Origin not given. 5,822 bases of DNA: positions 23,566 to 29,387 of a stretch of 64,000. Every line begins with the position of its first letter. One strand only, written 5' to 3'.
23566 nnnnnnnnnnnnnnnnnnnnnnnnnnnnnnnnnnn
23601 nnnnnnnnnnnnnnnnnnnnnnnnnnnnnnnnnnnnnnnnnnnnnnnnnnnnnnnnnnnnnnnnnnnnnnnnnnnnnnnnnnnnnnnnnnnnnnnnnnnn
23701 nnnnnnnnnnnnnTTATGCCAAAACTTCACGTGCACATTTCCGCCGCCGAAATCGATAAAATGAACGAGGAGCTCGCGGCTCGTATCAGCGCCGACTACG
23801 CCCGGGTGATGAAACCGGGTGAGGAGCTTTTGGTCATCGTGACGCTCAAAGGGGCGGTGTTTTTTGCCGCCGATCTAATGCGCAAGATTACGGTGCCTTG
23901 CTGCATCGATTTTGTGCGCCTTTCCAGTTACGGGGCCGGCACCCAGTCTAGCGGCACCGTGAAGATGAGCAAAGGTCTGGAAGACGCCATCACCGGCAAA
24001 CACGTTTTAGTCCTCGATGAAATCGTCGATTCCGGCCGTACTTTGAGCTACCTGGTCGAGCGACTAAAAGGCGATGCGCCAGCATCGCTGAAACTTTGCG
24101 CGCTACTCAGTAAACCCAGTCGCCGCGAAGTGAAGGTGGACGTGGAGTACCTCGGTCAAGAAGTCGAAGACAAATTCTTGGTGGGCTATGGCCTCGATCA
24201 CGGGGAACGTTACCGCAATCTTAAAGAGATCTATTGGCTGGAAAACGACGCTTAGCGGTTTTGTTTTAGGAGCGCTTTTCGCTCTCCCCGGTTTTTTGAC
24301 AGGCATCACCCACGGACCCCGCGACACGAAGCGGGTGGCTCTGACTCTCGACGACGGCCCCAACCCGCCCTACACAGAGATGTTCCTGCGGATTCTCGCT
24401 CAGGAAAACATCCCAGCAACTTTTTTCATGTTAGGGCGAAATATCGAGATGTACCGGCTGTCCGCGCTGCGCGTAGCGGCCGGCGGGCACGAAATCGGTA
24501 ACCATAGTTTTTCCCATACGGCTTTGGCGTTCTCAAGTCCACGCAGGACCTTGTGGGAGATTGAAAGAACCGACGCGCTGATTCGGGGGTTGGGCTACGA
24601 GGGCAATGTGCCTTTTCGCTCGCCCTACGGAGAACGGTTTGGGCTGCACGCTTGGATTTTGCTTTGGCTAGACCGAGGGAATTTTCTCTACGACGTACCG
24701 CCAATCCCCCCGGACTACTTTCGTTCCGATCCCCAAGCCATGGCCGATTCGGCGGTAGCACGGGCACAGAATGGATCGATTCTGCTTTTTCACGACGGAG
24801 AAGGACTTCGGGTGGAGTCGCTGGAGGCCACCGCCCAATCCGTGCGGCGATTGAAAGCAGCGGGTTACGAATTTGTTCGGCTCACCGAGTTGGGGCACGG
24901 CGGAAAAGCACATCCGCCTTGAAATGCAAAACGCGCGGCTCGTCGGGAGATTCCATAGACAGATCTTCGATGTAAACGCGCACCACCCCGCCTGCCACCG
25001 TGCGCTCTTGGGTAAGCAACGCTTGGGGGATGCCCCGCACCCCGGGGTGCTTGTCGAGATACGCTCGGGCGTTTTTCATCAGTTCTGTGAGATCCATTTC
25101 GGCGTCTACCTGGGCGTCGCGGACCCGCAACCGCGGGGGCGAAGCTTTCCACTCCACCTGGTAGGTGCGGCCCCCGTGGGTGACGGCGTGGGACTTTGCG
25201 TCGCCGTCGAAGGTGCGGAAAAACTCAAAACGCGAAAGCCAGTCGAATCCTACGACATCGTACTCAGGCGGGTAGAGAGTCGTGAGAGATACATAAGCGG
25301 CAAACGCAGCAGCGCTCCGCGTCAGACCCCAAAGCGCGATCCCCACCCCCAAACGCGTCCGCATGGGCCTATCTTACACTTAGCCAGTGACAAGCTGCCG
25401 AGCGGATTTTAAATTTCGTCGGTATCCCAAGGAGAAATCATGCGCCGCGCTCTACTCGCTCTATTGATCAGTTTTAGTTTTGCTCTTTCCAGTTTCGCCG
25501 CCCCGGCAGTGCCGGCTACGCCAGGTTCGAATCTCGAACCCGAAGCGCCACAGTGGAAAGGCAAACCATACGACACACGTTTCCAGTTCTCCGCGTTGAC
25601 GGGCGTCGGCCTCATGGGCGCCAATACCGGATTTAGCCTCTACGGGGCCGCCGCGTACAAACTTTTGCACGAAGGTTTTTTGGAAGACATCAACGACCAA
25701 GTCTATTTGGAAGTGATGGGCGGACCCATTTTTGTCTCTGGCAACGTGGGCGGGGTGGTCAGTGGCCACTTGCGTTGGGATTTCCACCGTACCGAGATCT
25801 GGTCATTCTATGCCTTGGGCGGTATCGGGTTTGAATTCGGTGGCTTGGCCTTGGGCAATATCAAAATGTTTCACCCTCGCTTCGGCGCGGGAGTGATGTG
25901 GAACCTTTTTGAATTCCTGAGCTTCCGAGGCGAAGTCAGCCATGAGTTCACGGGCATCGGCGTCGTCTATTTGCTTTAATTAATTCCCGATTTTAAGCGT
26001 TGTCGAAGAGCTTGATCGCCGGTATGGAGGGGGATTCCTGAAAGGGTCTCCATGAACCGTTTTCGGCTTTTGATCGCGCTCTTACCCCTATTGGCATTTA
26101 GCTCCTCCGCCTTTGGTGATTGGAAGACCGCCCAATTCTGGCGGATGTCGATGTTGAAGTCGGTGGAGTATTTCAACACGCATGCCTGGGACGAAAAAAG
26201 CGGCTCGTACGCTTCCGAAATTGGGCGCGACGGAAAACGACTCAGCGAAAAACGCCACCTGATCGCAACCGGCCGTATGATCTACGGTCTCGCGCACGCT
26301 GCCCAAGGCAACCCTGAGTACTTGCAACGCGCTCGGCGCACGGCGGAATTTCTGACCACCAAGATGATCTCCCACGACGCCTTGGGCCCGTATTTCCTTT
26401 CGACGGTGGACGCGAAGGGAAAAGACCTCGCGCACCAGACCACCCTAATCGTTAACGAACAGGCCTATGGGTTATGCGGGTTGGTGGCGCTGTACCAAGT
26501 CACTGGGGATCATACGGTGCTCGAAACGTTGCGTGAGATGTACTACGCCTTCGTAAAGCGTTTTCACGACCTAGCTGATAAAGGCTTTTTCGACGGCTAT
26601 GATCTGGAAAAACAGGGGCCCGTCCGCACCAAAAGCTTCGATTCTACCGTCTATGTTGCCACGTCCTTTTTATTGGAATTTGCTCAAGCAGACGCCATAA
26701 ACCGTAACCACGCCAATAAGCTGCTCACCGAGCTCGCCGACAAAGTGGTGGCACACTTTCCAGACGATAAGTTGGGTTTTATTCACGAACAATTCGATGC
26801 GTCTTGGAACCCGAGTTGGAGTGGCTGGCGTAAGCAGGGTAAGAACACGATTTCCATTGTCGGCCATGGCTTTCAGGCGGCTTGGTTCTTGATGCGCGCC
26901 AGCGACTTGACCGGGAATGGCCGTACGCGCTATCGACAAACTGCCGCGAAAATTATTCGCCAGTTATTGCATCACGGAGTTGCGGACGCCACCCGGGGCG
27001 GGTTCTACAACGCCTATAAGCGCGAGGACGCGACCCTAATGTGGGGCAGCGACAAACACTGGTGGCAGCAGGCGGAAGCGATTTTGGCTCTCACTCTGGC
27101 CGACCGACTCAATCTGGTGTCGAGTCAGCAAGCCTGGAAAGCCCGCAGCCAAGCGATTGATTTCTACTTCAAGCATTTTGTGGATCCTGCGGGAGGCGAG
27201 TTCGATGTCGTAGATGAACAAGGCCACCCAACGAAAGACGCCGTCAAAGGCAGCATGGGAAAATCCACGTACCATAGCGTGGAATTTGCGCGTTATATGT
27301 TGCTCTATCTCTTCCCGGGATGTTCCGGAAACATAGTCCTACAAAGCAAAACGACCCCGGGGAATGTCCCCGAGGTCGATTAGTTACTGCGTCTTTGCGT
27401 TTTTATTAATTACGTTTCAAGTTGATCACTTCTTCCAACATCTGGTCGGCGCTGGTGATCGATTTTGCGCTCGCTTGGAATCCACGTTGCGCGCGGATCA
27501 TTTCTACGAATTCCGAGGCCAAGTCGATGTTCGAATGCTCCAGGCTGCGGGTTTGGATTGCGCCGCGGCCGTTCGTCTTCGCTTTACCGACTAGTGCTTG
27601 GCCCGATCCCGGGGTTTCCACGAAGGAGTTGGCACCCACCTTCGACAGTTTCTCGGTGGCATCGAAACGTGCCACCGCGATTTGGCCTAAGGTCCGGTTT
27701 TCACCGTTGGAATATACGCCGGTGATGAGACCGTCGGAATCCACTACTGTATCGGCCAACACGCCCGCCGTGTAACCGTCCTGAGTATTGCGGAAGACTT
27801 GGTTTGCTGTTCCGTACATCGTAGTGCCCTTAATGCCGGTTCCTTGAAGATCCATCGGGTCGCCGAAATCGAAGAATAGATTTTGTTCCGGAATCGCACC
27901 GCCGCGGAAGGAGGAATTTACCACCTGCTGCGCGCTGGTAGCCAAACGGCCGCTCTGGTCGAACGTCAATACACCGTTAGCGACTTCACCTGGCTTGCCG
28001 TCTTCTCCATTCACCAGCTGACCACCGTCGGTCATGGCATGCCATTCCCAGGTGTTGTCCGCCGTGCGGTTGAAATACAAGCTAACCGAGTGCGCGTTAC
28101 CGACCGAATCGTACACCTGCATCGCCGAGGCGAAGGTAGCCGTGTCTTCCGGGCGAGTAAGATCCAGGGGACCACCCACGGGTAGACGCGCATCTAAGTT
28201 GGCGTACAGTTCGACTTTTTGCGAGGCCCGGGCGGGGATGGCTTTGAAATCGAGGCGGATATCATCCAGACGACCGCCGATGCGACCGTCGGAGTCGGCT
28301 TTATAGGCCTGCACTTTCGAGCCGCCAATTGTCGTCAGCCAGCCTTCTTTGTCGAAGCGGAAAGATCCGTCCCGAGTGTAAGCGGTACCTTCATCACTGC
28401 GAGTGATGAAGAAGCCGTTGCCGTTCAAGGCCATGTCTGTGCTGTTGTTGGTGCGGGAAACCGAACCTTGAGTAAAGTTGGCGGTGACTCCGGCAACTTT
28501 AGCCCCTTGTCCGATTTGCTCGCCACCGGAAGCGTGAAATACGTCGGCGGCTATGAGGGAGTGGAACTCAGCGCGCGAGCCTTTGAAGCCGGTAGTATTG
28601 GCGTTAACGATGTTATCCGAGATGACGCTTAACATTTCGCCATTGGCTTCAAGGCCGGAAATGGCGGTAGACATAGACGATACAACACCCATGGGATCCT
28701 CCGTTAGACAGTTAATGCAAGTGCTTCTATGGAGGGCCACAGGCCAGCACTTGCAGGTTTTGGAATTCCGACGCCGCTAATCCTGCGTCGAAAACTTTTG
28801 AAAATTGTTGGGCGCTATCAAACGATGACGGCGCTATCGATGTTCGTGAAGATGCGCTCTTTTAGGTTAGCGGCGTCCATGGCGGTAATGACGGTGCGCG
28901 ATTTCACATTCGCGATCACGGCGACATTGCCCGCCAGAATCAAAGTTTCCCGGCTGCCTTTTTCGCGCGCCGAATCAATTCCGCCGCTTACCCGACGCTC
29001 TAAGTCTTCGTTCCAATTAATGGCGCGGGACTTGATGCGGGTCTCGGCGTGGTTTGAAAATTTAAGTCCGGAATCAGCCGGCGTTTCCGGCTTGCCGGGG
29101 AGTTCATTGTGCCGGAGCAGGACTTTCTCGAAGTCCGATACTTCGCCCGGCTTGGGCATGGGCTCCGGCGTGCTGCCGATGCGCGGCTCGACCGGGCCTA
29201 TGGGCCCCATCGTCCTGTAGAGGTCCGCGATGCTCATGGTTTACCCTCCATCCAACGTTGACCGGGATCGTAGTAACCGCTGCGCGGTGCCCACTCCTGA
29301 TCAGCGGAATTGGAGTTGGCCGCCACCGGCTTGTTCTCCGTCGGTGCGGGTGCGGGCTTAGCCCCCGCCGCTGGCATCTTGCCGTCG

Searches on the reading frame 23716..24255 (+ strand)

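Call 25: search_protein_families(library=pfam, proteins=[window:23716-24255:+])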
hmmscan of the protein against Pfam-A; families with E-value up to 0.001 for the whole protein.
window:23716-24255:+ (179 aa): 1 family
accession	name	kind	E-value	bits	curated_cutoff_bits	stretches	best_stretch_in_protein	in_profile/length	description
PF00156.33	Pribosyltran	-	2.1e-21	76.3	26.3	1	18-161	16-156/158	Phosphoribosyl transferase domain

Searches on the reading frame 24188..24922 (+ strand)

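Call 25: search_protein_families(library=pfam, proteins=[window:24188-24922:+])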
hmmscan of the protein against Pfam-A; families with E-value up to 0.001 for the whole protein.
window:24188-24922:+ (244 aa): 1 family
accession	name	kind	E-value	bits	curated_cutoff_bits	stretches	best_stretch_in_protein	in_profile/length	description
PF01522.26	Polysacc_deac_1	-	2.7e-26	92.4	23.1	1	43-149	2-107/124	Polysaccharide deacetylase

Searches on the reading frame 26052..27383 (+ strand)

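Call 9: search_protein_families(library=pfam, proteins=[window:26052-27383:+])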
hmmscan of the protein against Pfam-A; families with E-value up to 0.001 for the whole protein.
window:26052-27383:+ (443 aa): 2 families
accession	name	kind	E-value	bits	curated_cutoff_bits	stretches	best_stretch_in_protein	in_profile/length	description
PF07221.17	GlcNAc_2-epim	-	1.1e-23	84.5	23.4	1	55-410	4-345/347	N-acylglucosamine 2-epimerase (GlcNAc 2-epimerase)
PF07470.19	Glyco_hydro_88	-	2.8e-05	23.7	26.6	1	136-361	30-222/352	Glycosyl Hydrolase Family 88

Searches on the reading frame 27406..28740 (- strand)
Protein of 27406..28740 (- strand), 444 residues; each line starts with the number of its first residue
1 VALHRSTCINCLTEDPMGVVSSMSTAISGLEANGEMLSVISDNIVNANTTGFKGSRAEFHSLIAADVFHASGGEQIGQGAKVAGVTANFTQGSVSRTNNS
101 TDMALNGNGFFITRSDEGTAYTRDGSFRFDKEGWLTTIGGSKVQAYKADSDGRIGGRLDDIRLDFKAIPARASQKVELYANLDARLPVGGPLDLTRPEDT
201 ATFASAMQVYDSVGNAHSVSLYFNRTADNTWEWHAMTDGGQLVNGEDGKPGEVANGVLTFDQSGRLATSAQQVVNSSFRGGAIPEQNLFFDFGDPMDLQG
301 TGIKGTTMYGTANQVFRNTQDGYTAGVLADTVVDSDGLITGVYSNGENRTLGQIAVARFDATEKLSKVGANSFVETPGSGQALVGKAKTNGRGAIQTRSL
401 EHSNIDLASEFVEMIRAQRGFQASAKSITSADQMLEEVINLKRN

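Call 9: search_protein_families(library=pfam, proteins=[window:27406-28740:-])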
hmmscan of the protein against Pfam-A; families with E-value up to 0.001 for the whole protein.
window:27406-28740:- (444 aa): 4 families
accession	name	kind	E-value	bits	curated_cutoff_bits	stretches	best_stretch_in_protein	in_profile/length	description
PF07559.19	FlgE_D2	-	2e-21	77.4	22.7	1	181-323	1-142/142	Flagellar basal body protein FlaE D2 domain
PF06429.18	Flg_bbr_C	-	6.4e-15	54.8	23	1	399-441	4-46/46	Flagellar basal body rod FlgEFG protein C-terminal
PF22692.1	LlgE_F_G_D1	-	3.1e-11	43.7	27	1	104-153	1-44/64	Flagellar hook protein FlgE/F/G D1 domain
PF00460.25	Flg_bb_rod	-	2.7e-07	30.8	20.7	1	23-53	1-31/31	Flagella basal body rod protein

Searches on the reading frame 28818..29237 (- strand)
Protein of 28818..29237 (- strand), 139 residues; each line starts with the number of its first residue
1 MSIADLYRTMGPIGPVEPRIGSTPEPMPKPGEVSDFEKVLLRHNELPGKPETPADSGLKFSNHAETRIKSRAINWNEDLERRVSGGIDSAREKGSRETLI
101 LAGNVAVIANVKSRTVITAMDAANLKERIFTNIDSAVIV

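Call 9: search_protein_families(library=pfam, proteins=[window:28818-29237:-])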
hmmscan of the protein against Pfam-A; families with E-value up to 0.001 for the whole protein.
window:28818-29237:- (139 aa): 1 family
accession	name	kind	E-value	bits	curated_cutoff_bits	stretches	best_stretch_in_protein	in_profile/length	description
PF12611.13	Flagellar_put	-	9.3e-13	48.1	21.1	1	115-138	1-24/24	Putative flagellar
